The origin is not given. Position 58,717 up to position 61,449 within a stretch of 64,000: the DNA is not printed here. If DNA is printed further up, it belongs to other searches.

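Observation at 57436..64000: Duplicated radical-SAM triads (B12-binding rSAM / SPASM rSAM / B12-binding rSAM) attached to a pseudaminic-acid glycan island: candidate undescribed radical glycan- or lipid-modification system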

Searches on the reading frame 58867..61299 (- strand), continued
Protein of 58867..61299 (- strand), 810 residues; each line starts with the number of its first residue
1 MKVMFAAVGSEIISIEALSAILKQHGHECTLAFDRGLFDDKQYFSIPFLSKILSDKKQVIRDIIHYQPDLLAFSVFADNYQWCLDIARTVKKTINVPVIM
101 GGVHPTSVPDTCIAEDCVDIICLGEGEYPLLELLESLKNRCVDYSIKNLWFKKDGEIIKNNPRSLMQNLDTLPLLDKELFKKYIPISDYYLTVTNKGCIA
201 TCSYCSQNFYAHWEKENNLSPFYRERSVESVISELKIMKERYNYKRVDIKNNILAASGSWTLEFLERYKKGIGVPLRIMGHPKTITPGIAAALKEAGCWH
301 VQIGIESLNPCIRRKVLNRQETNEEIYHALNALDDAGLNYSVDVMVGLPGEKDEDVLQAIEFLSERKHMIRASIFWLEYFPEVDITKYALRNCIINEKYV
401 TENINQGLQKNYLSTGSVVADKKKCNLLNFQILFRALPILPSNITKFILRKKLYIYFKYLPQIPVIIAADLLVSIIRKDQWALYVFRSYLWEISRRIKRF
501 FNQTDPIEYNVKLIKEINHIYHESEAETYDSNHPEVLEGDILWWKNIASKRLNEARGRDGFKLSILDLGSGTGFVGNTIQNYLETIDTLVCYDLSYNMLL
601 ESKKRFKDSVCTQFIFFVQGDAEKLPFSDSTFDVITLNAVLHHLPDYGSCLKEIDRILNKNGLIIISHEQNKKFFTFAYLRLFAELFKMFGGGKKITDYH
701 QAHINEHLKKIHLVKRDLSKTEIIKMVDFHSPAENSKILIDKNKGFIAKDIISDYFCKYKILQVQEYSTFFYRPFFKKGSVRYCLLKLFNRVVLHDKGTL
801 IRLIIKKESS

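Call 38: find_encoding_contigs(protein=P0115, flank=10000, max_places=1)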
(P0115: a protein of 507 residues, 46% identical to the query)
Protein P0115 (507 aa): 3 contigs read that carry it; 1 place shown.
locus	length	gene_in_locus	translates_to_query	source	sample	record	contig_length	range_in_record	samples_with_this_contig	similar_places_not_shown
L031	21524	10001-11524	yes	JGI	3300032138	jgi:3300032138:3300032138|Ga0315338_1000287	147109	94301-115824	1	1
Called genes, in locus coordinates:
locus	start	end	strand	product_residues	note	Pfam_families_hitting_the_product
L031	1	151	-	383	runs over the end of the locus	PF13353:Fer4_12 (weak), PF04055:Radical_SAM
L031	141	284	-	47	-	-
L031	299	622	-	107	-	-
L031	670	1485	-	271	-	PF04055:Radical_SAM (weak)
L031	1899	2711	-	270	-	PF00106:adh_short, PF08659:KR, PF13561:adh_short_C2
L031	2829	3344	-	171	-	-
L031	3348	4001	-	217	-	-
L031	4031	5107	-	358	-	PF04055:Radical_SAM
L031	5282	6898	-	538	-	PF02310:B12-binding, PF04055:Radical_SAM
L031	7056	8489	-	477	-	PF02310:B12-binding, PF04055:Radical_SAM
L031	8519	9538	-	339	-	PF04055:Radical_SAM, PF13353:Fer4_12 (weak)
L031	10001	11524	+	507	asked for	PF02310:B12-binding, PF04055:Radical_SAM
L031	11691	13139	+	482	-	PF01676:Metalloenzyme, PF00884:Sulfatase, PF01663:Phosphodiest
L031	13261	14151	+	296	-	PF01209:Ubie_methyltran, PF00891:Methyltransf_2 (weak), PF13489:Methyltransf_23, PF08241:Methyltransf_11, PF08242:Methyltransf_12, PF13649:Methyltransf_25, PF13847:Methyltransf_31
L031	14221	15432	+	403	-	PF01075:Glyco_transf_9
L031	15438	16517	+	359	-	PF04055:Radical_SAM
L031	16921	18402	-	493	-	PF01808:AICARFT_IMPCHas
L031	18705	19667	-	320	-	-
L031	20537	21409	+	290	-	PF00793:DAHP_synth_1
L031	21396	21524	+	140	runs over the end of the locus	PF00571:CBS (weak)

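Call 39: find_encoding_contigs(protein=P0033, flank=10000, max_places=1)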
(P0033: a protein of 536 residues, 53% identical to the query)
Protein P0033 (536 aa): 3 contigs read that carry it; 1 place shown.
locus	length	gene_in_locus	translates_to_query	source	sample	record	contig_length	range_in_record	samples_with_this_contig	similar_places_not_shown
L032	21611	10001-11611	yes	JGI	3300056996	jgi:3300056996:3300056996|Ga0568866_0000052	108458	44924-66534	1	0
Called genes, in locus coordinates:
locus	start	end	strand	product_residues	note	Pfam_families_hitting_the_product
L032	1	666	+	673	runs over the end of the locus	-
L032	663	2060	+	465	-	PF13472:Lipase_GDSL_2 (faint), PF13432:TPR_16 (weak), PF14559:TPR_19 (weak)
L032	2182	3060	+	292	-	PF05118:Asp_Arg_Hydrox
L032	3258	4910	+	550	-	PF02310:B12-binding, PF04055:Radical_SAM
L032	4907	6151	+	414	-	PF01075:Glyco_transf_9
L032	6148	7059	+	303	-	PF00106:adh_short (weak), PF01073:3Beta_HSD, PF01370:Epimerase, PF02719:Polysacc_synt_2, PF04321:RmlD_sub_bind, PF05368:NmrA, PF13460:NAD_binding_10, PF16363:GDP_Man_Dehyd, +3 more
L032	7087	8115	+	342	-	PF01408:GFO_IDH_MocA, PF02894:GFO_IDH_MocA_C, PF22725:GFO_IDH_MocA_C3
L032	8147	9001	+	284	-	-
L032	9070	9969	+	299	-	PF01209:Ubie_methyltran, PF01135:PCMT (faint), PF13489:Methyltransf_23, PF05175:MTS (weak), PF08241:Methyltransf_11, PF08242:Methyltransf_12, PF13649:Methyltransf_25, PF13847:Methyltransf_31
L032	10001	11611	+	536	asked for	PF02310:B12-binding, PF04055:Radical_SAM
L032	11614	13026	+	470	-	PF01676:Metalloenzyme (weak), PF01663:Phosphodiest, PF00884:Sulfatase, PF01663:Phosphodiest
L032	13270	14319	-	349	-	PF06537:DHOR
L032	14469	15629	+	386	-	PF00155:Aminotran_1_2, PF01041:DegT_DnrJ_EryC1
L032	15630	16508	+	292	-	PF00535:Glycos_transf_2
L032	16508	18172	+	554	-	-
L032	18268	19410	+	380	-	PF04055:Radical_SAM, PF13186:SPASM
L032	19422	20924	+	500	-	PF02310:B12-binding, PF04055:Radical_SAM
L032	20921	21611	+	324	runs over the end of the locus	PF01073:3Beta_HSD, PF01370:Epimerase, PF02719:Polysacc_synt_2, PF04321:RmlD_sub_bind, PF16363:GDP_Man_Dehyd, PF13460:NAD_binding_10, PF07993:NAD_binding_4 (weak)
